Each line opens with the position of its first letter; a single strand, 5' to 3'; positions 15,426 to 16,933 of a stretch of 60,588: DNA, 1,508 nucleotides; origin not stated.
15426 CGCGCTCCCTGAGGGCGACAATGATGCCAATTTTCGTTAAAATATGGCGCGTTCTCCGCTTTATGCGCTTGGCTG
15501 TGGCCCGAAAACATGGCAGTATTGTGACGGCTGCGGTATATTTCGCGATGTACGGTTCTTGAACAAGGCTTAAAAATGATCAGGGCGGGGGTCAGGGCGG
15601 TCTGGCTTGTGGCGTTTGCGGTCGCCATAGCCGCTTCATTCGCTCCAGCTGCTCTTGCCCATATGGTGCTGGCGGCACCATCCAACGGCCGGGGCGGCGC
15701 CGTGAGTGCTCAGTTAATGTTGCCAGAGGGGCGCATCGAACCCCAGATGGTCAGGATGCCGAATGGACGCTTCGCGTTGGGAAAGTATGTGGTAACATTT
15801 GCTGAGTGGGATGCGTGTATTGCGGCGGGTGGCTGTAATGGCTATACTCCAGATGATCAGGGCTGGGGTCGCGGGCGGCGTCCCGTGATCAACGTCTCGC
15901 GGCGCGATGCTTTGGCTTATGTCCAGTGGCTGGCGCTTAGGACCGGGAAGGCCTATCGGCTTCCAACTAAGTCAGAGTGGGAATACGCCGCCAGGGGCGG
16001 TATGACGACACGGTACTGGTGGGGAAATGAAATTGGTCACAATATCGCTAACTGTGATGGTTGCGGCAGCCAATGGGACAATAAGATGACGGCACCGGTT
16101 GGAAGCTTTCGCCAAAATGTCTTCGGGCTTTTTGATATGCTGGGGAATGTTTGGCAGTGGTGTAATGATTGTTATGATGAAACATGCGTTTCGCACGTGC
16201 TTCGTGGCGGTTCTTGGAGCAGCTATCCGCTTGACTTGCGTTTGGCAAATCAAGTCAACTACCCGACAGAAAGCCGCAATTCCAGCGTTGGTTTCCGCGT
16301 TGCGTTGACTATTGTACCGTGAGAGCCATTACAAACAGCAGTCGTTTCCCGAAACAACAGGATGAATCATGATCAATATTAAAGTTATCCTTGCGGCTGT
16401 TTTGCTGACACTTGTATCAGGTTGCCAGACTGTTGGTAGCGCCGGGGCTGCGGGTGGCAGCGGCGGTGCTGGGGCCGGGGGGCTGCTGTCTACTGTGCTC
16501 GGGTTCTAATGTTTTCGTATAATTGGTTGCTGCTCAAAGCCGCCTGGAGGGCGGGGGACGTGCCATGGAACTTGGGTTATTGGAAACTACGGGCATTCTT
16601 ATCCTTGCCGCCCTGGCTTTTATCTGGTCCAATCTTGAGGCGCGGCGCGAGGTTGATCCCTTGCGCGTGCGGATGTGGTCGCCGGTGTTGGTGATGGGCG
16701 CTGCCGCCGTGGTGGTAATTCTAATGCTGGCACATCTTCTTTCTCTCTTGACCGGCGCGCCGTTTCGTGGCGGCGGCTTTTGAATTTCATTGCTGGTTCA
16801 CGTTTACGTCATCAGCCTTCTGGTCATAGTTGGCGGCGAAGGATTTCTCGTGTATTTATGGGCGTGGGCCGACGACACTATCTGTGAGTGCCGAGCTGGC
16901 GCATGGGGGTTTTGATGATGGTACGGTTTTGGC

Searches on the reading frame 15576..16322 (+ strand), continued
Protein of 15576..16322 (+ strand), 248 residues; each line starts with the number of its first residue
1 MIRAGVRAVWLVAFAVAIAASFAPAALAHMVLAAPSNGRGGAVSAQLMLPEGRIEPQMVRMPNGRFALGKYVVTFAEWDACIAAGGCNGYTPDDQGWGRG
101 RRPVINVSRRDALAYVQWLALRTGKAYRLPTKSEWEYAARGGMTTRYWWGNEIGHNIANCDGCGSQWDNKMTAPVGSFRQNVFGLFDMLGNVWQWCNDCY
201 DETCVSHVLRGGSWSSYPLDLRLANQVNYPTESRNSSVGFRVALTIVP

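Call 60: search_solved_structures(query=window:15576-16322:+, max_evalue=0.00001, show_alignments=5)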
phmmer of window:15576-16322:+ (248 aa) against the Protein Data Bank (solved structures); distinct sequences matched with E-value up to 0.00001: 23.
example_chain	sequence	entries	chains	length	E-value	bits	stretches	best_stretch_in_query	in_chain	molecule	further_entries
5hha_A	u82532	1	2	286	2.2e-21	79.5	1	66-244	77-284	PvdO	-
7spq_A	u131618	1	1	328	2e-17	66.6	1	99-200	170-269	Serine/threonine kinase ToxD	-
1y4j_A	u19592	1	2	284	1.4e-16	63.8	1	99-243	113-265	Sulfatase modifying factor 2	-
2q17_A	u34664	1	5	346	2.9e-15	59.4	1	97-204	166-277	formylglycine generating enzyme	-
6muj_A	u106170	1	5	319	3.7e-15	59.1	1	97-204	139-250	Formylglycine-generating enzyme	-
5nxl_A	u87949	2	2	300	6.7e-15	58.3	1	83-201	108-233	Non-specific serine/threonine protein kinase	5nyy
6s07_A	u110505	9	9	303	6.8e-15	58.2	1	83-201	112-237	Formylglycine-generating enzyme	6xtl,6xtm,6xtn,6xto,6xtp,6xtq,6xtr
2afy_X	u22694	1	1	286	2.6e-13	53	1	89-200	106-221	Sulfatase modifying factor 1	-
2y3c_A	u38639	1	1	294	3e-13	52.8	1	125-243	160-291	TREPONEMA DENTICOLA VARIABLE PROTEIN 1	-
2aft_X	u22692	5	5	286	3.1e-13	52.8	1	89-200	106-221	Sulfatase modifying factor 1 | Sulfatase-modifying factor 1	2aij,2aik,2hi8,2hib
2aii_X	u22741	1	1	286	3.8e-13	52.5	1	89-200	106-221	Sulfatase modifying factor 1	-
1y1e_X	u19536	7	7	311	4.3e-13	52.3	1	89-200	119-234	C-alpha-formyglycine-generating enzyme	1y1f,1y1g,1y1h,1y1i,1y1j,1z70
31dc_A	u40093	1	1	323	4.5e-13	52.3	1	89-200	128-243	Formylglycine-generating enzyme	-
8aru_A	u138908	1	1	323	4.5e-13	52.3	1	89-200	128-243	Formylglycine-generating enzyme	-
5ssy_A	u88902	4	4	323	4.6e-13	52.2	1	89-200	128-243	Formylglycine-generating enzyme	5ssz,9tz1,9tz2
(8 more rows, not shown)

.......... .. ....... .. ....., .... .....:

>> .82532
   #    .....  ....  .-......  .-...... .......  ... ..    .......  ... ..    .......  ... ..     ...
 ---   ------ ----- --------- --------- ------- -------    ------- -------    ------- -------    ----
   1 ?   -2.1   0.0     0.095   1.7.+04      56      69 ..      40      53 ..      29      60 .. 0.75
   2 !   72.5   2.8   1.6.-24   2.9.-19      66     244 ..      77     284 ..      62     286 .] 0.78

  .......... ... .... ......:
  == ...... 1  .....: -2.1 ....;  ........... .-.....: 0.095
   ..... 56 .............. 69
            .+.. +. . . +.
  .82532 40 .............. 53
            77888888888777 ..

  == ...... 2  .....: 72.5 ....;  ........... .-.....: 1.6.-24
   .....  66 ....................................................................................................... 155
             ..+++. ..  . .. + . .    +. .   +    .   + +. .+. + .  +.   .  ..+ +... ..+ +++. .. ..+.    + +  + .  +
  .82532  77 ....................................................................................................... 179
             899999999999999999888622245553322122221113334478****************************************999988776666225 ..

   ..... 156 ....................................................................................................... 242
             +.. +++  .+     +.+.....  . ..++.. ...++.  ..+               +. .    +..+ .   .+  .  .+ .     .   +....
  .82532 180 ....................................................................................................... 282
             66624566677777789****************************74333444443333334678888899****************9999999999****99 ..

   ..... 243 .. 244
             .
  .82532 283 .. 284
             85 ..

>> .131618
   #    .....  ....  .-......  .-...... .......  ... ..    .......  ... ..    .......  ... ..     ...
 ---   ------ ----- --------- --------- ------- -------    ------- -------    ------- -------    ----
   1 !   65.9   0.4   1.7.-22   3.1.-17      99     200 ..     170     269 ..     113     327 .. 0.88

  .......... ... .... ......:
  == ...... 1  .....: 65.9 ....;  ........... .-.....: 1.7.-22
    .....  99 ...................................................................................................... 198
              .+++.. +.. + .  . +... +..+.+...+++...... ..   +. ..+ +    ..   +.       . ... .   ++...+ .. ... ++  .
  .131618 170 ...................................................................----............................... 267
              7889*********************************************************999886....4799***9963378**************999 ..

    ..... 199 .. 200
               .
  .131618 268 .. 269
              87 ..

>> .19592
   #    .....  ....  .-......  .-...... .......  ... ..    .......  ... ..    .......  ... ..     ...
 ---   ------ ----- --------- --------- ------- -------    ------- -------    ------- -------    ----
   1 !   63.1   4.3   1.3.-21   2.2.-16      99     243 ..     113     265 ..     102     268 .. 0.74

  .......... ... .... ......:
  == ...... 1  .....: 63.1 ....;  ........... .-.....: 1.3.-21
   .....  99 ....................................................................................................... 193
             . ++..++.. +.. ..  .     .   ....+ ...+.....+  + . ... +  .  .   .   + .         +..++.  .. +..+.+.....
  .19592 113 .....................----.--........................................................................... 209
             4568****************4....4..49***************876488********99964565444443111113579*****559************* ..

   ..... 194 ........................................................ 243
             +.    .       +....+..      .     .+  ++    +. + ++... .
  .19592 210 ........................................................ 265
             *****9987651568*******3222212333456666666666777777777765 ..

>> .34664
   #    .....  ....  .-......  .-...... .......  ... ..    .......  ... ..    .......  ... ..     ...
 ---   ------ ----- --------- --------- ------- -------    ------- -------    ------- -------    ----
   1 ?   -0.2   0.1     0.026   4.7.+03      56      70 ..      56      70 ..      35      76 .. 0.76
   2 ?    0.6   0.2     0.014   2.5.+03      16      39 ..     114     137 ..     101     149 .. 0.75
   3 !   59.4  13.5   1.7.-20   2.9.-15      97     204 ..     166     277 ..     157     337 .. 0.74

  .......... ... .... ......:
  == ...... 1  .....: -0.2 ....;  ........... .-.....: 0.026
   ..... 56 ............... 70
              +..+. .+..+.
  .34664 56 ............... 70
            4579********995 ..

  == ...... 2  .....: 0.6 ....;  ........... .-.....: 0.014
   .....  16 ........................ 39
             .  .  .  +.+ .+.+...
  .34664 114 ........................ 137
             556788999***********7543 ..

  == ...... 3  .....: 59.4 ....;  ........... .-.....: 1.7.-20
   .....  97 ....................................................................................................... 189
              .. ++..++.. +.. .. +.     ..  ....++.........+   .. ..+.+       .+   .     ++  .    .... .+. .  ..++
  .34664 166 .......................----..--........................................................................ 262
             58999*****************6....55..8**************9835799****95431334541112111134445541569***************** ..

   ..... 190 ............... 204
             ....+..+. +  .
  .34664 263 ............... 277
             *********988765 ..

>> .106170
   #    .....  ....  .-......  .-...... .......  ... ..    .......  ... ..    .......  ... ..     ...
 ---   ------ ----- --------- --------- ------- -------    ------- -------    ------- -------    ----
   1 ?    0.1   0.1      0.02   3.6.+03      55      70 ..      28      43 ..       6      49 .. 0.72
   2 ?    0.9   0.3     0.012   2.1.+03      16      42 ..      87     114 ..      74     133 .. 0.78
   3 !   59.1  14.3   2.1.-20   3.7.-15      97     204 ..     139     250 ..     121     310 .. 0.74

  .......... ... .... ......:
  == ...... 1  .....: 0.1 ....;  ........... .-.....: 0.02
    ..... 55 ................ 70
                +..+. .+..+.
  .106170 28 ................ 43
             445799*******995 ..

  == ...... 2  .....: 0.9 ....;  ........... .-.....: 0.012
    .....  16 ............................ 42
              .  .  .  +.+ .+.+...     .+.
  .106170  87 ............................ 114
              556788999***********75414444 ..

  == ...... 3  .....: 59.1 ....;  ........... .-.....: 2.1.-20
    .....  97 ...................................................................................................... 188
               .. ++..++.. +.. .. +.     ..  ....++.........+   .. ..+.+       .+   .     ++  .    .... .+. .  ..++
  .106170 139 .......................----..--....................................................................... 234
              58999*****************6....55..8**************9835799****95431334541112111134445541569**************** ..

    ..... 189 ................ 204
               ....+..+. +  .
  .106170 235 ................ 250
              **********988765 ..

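Call 70: search_protein_families(library=pfam, proteins=[L053:960-1385:+, L053:1228-2607:+, L053:1066-2151:-, L053:2057-2692:+, L053:3206-4369:-, L053:3831-4592:-, L053:2689-2994:+, L053:4623-5000:+], max_evalue=0.001)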
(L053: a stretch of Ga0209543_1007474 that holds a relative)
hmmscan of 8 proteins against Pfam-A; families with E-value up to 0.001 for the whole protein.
L053:960-1385:+ (141 aa): 1 family
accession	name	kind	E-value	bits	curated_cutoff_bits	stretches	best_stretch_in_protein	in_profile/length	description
PF22296.2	bAvd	-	3.4e-18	66.5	40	1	34-130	8-105/107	bAvd-like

L053:1228-2607:+ (459 aa): 1 family
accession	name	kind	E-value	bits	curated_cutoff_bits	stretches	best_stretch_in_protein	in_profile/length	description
PF00078.32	RVT_1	-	5.6e-18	65.8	29.6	1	115-327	8-204/205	Reverse transcriptase (RNA-dependent DNA polymerase)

L053:1066-2151:- (361 aa): 0 families

L053:2057-2692:+ (211 aa): 0 families

L053:3206-4369:- (387 aa): 1 family
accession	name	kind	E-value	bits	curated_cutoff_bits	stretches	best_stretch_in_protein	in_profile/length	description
PF03781.23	FGE-sulfatase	-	1.9e-56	192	23.3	1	158-383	2-255/255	Sulfatase-modifying factor enzyme 1-like domain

L053:3831-4592:- (253 aa): 0 families

L053:2689-2994:+ (101 aa): 0 families

L053:4623-5000:+ (125 aa): 0 families

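Call 80: predict_structure(alignment_id=A2)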
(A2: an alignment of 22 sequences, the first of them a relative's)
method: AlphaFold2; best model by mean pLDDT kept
length: 248 residues; sequences in the alignment: 22
mean_pLDDT: 57.6   pTM: 0.55
mean pLDDT of the five models: 57.6, 54.3, 50.5, 50.4, 42.1
residues with pLDDT >= 90: 16; 70-90: 66; 50-70: 52; < 50: 114
segments of 3 or more residues with pLDDT < 50: 22-51, 91-105, 142-178, 188-193, 210-221, 223-225, 228-238
pLDDT, mean of each block of 10 residues (from residue 1): 69 69 40 35 38 74 87 74 75 43 55 87 90 71 37 31 33 40 60 51 59 44 49 49 83
secondary structure, 60 per line:
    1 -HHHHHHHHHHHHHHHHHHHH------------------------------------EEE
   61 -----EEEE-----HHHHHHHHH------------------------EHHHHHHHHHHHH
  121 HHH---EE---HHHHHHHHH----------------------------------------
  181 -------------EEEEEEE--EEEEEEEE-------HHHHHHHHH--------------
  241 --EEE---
elements in order: H2-21 E58-60 E66-69 H75-83 H109-123 H132-140 E194-200 E203-210 H218-226 E243-245

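Call 82: search_protein_families(library=padloc, proteins=[window:15576-16322:+], max_evalue=0.001)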
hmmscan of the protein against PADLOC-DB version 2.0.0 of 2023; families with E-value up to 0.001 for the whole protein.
window:15576-16322:+ (248 aa): 0 families

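Call 83: search_protein_families(library=phrogs, proteins=[window:15576-16322:+], max_evalue=0.001)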
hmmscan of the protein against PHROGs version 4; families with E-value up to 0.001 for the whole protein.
window:15576-16322:+ (248 aa): 1 family
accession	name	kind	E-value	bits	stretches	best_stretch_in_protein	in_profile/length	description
phrog_18508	-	other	1e-40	140.7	1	65-247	52-265/266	kinase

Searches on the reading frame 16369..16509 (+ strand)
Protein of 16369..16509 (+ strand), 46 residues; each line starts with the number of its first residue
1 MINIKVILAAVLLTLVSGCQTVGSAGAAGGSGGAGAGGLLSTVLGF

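Call 3: search_protein_families(library=pfam, proteins=[window:16369-16509:+], max_evalue=0.01)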
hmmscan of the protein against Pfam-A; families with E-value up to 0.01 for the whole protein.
window:16369-16509:+ (46 aa): 1 family
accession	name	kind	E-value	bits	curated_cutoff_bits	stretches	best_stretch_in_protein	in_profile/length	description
PF08139.17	LPAM_1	-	0.0022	18.7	20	1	5-20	3-18/18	Prokaryotic membrane lipoprotein lipid attachment site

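Call 4: search_protein_families(library=ncbifam, proteins=[window:16369-16509:+], max_evalue=0.01)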
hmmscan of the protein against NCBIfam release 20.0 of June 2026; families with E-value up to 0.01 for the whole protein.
window:16369-16509:+ (46 aa): 0 families

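Call 74: list_cluster_members(proteins=[window:16369-16509:+, window:16565-16783:+, window:16523-16783:+, window:17911-18192:-, P0001])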
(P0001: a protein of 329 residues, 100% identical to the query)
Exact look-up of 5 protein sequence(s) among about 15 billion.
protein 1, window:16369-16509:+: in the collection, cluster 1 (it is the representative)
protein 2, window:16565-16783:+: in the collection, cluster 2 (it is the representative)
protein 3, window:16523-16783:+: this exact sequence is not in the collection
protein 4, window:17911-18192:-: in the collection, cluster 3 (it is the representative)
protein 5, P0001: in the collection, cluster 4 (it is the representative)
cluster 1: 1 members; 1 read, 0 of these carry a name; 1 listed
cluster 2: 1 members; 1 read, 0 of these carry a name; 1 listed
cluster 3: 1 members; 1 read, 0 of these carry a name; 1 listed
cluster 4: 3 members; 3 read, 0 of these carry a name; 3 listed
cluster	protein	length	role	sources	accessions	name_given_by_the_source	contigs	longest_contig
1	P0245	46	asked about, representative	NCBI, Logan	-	-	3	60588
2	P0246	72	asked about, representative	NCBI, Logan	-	-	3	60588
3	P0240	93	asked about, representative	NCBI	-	-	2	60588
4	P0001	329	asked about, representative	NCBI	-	-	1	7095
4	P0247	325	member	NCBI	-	-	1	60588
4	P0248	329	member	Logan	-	-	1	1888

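Call 82: search_protein_families(library=padloc, proteins=[window:16369-16509:+], max_evalue=0.001)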
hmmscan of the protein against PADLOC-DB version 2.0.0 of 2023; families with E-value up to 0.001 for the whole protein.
window:16369-16509:+ (46 aa): 0 families

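Call 83: search_protein_families(library=phrogs, proteins=[window:16369-16509:+], max_evalue=0.001)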
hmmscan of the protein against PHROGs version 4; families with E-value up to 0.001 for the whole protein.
window:16369-16509:+ (46 aa): 0 families

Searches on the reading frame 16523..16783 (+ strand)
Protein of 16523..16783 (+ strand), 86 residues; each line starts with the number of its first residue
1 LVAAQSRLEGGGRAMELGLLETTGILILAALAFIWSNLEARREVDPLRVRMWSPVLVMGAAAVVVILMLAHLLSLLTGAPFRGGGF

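Call 3: search_protein_families(library=pfam, proteins=[window:16523-16783:+], max_evalue=0.01)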
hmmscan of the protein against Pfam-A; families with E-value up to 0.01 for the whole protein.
window:16523-16783:+ (86 aa): 0 families

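Call 4: search_protein_families(library=ncbifam, proteins=[window:16523-16783:+], max_evalue=0.01)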
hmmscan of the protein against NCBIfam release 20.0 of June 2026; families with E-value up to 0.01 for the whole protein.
window:16523-16783:+ (86 aa): 0 families

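Call 21: find_related_loci(query=A1, collection=genome_contigs, flank=10000)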
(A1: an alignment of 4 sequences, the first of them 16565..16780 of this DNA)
Query A1 (72 aa) in genome_contigs; peptide patterns used: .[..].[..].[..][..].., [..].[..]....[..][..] (x = any residue, [..] = any of these).
62 stretches matched a pattern; 18 encode a relative of the query (tblastn E <= 1e-3); 18 distinct loci.
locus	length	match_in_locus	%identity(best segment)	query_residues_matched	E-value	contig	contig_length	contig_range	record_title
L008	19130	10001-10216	60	1-72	6e-23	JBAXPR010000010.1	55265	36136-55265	MAG: Rhodospirillaceae bacterium isolate ELA536 MAG536_10, whole genome shotgun sequence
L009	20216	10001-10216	57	1-72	4e-22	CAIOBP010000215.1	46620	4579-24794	MAG: uncultured Rhodospirillales bacterium isolate VK3_bin-0780 genome assembly, contig: bin-0780:215/255, whole genome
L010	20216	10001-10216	50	1-72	4e-16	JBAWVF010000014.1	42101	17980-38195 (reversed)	MAG: Rhodospirillaceae bacterium isolate ELA004 MAG004_14, whole genome shotgun sequence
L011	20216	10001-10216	50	1-72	4e-13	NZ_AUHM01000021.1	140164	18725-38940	Inquilinus limosus DSM 16000 G537DRAFT_scaffold00017.17_C, whole genome shotgun sequence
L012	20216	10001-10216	49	1-72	5e-12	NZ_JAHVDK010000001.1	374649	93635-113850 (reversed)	Inquilinus limosus strain SA128 Indigo76_contig_1, whole genome shotgun sequence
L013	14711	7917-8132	56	1-72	2e-17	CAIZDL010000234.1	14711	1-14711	MAG: uncultured Rhodospirillales bacterium isolate Umea3_bin-0647 genome assembly, contig: bin-0647:234/291, whole genom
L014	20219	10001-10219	49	1-72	8e-12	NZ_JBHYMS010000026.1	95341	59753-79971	Inquilinus sp. NPDC058860 NPDC058860_T48_H10.ctg-0026, whole genome shotgun sequence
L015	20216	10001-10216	47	1-72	9e-12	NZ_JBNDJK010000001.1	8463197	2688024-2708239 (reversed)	Inquilinus ginsengisoli strain V4I1 Ga0505336_01, whole genome shotgun sequence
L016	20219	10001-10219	47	1-72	2e-11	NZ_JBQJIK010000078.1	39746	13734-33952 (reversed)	Inquilinus sp. CA228 NODE_78, whole genome shotgun sequence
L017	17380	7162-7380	47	1-72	7e-11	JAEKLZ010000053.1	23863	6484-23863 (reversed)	MAG: Inquilinus limosus isolate YM_69_17 YM_S32_scaffold_1008, whole genome shotgun sequence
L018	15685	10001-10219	48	1-72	3e-10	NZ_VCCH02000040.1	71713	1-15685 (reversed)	Mycobacterium sp. KBS0706 40, whole genome shotgun sequence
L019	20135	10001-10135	58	28-72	5e-10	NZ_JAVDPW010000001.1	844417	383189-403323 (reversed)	Inquilinus ginsengisoli strain 584 Ga0365416_01, whole genome shotgun sequence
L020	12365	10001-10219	47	1-72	3e-9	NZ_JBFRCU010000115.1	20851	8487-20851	Inquilinus sp. YAF38 SCAFFOLD_114, whole genome shotgun sequence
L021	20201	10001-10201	40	3-69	6e-8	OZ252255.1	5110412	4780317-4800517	MAG: Inquilinaceae bacterium isolate 34d7c57b-c46d-4362-b7ad-d9942087cf57 genome assembly, chromosome: 1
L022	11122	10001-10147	45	21-69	8e-8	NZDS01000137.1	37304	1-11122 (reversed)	MAG: Rhodospirillaceae bacterium isolate ARS1032 MHASMcontig_592080, whole genome shotgun sequence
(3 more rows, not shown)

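Call 82: search_protein_families(library=padloc, proteins=[window:16565-16783:+], max_evalue=0.001)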
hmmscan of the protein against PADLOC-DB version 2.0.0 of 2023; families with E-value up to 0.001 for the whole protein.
window:16565-16783:+ (72 aa): 0 families

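Call 83: search_protein_families(library=phrogs, proteins=[window:16565-16783:+], max_evalue=0.001)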
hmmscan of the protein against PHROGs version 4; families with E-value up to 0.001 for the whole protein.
window:16565-16783:+ (72 aa): 0 families
